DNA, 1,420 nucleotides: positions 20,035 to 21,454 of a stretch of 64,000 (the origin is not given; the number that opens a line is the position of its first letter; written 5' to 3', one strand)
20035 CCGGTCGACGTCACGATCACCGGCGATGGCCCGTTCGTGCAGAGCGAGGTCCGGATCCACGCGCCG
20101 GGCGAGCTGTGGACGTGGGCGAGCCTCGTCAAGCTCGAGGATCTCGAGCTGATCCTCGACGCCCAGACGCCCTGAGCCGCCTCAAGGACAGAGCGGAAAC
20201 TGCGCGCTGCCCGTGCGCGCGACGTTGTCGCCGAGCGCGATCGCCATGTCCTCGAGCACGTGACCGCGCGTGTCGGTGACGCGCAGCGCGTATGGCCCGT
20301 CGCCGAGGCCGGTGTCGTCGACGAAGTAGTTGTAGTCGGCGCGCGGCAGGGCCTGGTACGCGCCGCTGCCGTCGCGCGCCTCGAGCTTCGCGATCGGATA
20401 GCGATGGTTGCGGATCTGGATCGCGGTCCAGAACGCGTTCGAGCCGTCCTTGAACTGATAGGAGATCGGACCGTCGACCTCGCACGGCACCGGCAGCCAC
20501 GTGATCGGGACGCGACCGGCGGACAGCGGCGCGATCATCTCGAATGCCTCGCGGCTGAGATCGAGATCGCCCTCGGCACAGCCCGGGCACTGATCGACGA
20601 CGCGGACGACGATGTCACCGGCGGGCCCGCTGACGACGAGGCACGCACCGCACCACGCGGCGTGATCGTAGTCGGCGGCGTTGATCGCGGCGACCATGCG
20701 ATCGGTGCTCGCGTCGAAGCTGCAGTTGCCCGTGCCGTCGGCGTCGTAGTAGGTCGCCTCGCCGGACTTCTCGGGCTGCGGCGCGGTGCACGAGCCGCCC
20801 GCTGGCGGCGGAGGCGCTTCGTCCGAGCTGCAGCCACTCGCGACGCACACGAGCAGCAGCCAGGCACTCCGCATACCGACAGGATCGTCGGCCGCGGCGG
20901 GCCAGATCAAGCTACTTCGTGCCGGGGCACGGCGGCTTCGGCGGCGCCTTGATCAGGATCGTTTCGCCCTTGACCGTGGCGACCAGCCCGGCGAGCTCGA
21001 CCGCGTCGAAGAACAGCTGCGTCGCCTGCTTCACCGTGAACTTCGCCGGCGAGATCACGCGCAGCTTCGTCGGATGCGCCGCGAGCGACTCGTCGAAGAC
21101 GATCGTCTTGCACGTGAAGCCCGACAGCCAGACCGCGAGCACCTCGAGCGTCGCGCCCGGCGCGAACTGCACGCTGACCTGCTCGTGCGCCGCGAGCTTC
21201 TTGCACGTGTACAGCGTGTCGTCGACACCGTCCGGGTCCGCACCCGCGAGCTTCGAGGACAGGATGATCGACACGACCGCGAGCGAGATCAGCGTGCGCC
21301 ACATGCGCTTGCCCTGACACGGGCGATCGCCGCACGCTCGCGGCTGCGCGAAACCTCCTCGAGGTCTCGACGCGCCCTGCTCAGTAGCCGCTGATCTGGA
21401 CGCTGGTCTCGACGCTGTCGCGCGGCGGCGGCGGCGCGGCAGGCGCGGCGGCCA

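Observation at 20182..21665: P4 (CCC-containing GG-leader peptide) heads an operon-like array with a secreted protein and an expansin-like lipoprotein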

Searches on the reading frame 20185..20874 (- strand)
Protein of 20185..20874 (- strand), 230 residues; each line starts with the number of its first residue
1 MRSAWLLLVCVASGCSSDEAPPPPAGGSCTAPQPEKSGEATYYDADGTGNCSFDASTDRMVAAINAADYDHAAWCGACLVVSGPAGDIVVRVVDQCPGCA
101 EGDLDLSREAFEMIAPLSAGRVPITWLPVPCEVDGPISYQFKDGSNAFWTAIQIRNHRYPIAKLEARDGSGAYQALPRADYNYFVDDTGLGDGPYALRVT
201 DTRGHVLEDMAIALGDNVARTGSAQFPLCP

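Call 5: search_protein_families(library=pfam, proteins=[window:20185-20874:-], max_evalue=1)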
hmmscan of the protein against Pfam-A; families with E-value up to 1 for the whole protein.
seq(230 aa): 2 families
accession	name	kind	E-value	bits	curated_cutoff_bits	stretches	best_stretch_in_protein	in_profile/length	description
PF03330.24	DPBB_1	-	6e-10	39.7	28.8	1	38-125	4-82/83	Lytic transglycolase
PF00967.23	Barwin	-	0.0012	19.2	21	1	67-114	52-98/119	Barwin family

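Call 6: search_protein_families(library=ncbifam, proteins=[window:20185-20874:-], max_evalue=1)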
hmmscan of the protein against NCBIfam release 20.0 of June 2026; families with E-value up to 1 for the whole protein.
seq(230 aa): 2 families
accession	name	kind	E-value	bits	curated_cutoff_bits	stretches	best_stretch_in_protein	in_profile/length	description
NF041144.1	expansin_EXLX1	subfamily_domain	2.5e-74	248.8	100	1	38-227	1-194/194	expansin EXLX1 family cellulose-binding protein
NF041659.1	Papain_Inhib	equivalog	1e-12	48.1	150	1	35-122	35-129/130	cysteine/serine endopeptidase inhibitor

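Call 44: search_solved_structures(query=window:20185-20874:-, show_alignments=2)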
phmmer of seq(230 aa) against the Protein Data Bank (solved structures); distinct sequences matched with E-value up to 0.001: 8.
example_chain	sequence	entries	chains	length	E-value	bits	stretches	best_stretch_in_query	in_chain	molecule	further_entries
9ms5_A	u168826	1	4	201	3.3e-60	207.1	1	32-227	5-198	Peptidoglycan-binding domain-containing protein, expansin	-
7wvr_A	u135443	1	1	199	5.8e-37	131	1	37-222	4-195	EXLX1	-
4jcw_A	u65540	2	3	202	1.9e-33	119.5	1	46-228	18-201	cellulose binding protein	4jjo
4js7_A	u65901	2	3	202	9.1e-33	117.2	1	46-228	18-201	cellulose binding protein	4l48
9ms4_A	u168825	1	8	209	1.9e-32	116.2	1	37-214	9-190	Expansin (Peptidoglycan-binding protein)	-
2bh0_A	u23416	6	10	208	3.6e-32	115.3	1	38-215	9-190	YOAJ | Expansin like protein | Expansin-yoaJ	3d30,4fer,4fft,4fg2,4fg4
9ce9_A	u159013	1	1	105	3.5e-09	40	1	35-126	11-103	RlpA-like protein double-psi beta-barrel domain-containing protein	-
5ntb_A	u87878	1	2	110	2.1e-07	34.2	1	36-127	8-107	Papain inhibitor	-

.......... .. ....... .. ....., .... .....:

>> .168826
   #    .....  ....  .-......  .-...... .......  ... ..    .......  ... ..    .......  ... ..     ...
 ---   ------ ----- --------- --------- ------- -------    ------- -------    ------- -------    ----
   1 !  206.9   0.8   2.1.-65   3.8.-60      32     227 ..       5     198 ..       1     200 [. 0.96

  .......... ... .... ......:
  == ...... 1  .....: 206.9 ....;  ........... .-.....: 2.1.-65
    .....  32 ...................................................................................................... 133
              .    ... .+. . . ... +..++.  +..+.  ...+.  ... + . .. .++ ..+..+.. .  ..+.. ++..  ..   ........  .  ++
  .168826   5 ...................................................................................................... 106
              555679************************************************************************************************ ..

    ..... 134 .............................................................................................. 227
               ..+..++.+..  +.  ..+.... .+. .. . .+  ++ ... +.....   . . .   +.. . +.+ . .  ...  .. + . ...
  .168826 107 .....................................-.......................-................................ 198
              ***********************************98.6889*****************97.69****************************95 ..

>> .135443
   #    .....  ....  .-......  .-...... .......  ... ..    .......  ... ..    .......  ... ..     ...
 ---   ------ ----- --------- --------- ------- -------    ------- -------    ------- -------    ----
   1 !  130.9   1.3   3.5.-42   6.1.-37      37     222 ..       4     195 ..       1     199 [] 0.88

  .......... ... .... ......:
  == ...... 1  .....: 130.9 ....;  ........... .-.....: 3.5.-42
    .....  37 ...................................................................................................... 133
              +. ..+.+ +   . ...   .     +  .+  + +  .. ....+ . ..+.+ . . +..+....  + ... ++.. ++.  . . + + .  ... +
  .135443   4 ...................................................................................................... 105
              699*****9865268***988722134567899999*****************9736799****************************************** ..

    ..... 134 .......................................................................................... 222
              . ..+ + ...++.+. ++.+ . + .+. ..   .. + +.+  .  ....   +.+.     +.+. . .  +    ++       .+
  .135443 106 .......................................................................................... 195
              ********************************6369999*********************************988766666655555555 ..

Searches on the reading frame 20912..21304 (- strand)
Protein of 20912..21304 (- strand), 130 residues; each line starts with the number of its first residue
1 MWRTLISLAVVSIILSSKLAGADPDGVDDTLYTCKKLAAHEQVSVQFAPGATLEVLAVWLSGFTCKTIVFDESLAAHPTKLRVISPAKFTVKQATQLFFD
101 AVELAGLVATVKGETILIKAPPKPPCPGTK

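Call 5: search_protein_families(library=pfam, proteins=[window:20915-21304:-], max_evalue=1)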
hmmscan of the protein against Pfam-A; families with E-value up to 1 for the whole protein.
seq(130 aa): 1 family
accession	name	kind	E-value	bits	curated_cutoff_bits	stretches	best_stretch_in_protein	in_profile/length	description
PF21305.2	type_II_gspD_N0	-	0.004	17.4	27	1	53-113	8-65/71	GspD-like, N0 domain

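Call 6: search_protein_families(library=ncbifam, proteins=[window:20915-21304:-], max_evalue=1)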
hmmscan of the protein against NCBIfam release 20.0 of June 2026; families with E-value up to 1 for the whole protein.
seq(130 aa): 2 families
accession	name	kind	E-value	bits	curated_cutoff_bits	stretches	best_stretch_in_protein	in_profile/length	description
TIGR02517.1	type_II_gspD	equivalog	0.0035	15.9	351.35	1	53-120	8-72/600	type II secretion system secretin GspD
NF004934.0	PRK06287.1-5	equivalog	0.061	13.5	115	1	5-29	12-36/99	cobalt transport protein CbiN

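Call 19: find_homologous_proteins(query=window:20915-21304:-, max_evalue=0.01)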
Query seq(130 aa) (130 aa): 1 proteins with E <= 0.01 among 42 candidates.
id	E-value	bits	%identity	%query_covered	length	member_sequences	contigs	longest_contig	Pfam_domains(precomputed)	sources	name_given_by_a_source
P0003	2.6e-78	278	100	100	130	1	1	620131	-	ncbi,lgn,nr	ncbi:MAG TPA: hypothetical protein VFQ53_08125 [Kofleriaceae bacterium]|nr:hypothetical protein [Kof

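Call 68: predict_structure(protein=window:20912-21304:-)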
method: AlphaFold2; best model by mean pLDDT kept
length: 130 residues; sequences in the alignment: 1
mean_pLDDT: 42.9   pTM: 0.38
mean pLDDT of the five models: 42.9, 41.5, 35.7, 34.7, 32.0
residues with pLDDT >= 90: 0; 70-90: 0; 50-70: 43; < 50: 87
segments of 3 or more residues with pLDDT < 50: 1-4, 6-67, 74-89
pLDDT, mean of each block of 10 residues (from residue 1): 35 29 31 35 31 36 44 46 42 56 61 57 56
secondary structure, 60 per line:
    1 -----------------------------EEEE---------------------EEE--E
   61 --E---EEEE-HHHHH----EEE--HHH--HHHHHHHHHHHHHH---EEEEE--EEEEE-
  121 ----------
elements in order: E30-33 E55-57 E67-70 H72-76 E81-83 H91-104 E108-112 E115-119

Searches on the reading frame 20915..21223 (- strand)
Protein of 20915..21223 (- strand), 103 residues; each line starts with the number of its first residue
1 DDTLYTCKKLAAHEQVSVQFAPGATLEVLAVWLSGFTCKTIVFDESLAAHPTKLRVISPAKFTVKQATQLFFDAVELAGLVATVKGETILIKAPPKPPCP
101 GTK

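Call 56: search_solved_structures(query=A7, max_evalue=1, show_alignments=2)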
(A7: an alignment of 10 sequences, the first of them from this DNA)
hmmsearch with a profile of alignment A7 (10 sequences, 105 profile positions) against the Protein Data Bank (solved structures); distinct sequences matched with E-value up to 1: 6.
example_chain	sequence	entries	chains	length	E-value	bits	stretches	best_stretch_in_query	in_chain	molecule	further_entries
7pmp_A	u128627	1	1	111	0.13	15.7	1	26-93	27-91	Type II protein secretion LspD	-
5mp2_A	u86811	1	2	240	0.35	14.3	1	32-95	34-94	Type II secretion system protein D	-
5ngi_A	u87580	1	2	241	0.35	14.3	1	32-95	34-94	Type II secretion system protein D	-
4e9j_A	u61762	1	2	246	0.37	14.2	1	32-95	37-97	General secretion pathway protein D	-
4ec5_A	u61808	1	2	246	0.37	14.2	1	32-95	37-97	General secretion pathway protein D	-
4jtm_A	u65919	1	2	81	0.41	14.1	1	23-83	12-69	Type II secretion system protein D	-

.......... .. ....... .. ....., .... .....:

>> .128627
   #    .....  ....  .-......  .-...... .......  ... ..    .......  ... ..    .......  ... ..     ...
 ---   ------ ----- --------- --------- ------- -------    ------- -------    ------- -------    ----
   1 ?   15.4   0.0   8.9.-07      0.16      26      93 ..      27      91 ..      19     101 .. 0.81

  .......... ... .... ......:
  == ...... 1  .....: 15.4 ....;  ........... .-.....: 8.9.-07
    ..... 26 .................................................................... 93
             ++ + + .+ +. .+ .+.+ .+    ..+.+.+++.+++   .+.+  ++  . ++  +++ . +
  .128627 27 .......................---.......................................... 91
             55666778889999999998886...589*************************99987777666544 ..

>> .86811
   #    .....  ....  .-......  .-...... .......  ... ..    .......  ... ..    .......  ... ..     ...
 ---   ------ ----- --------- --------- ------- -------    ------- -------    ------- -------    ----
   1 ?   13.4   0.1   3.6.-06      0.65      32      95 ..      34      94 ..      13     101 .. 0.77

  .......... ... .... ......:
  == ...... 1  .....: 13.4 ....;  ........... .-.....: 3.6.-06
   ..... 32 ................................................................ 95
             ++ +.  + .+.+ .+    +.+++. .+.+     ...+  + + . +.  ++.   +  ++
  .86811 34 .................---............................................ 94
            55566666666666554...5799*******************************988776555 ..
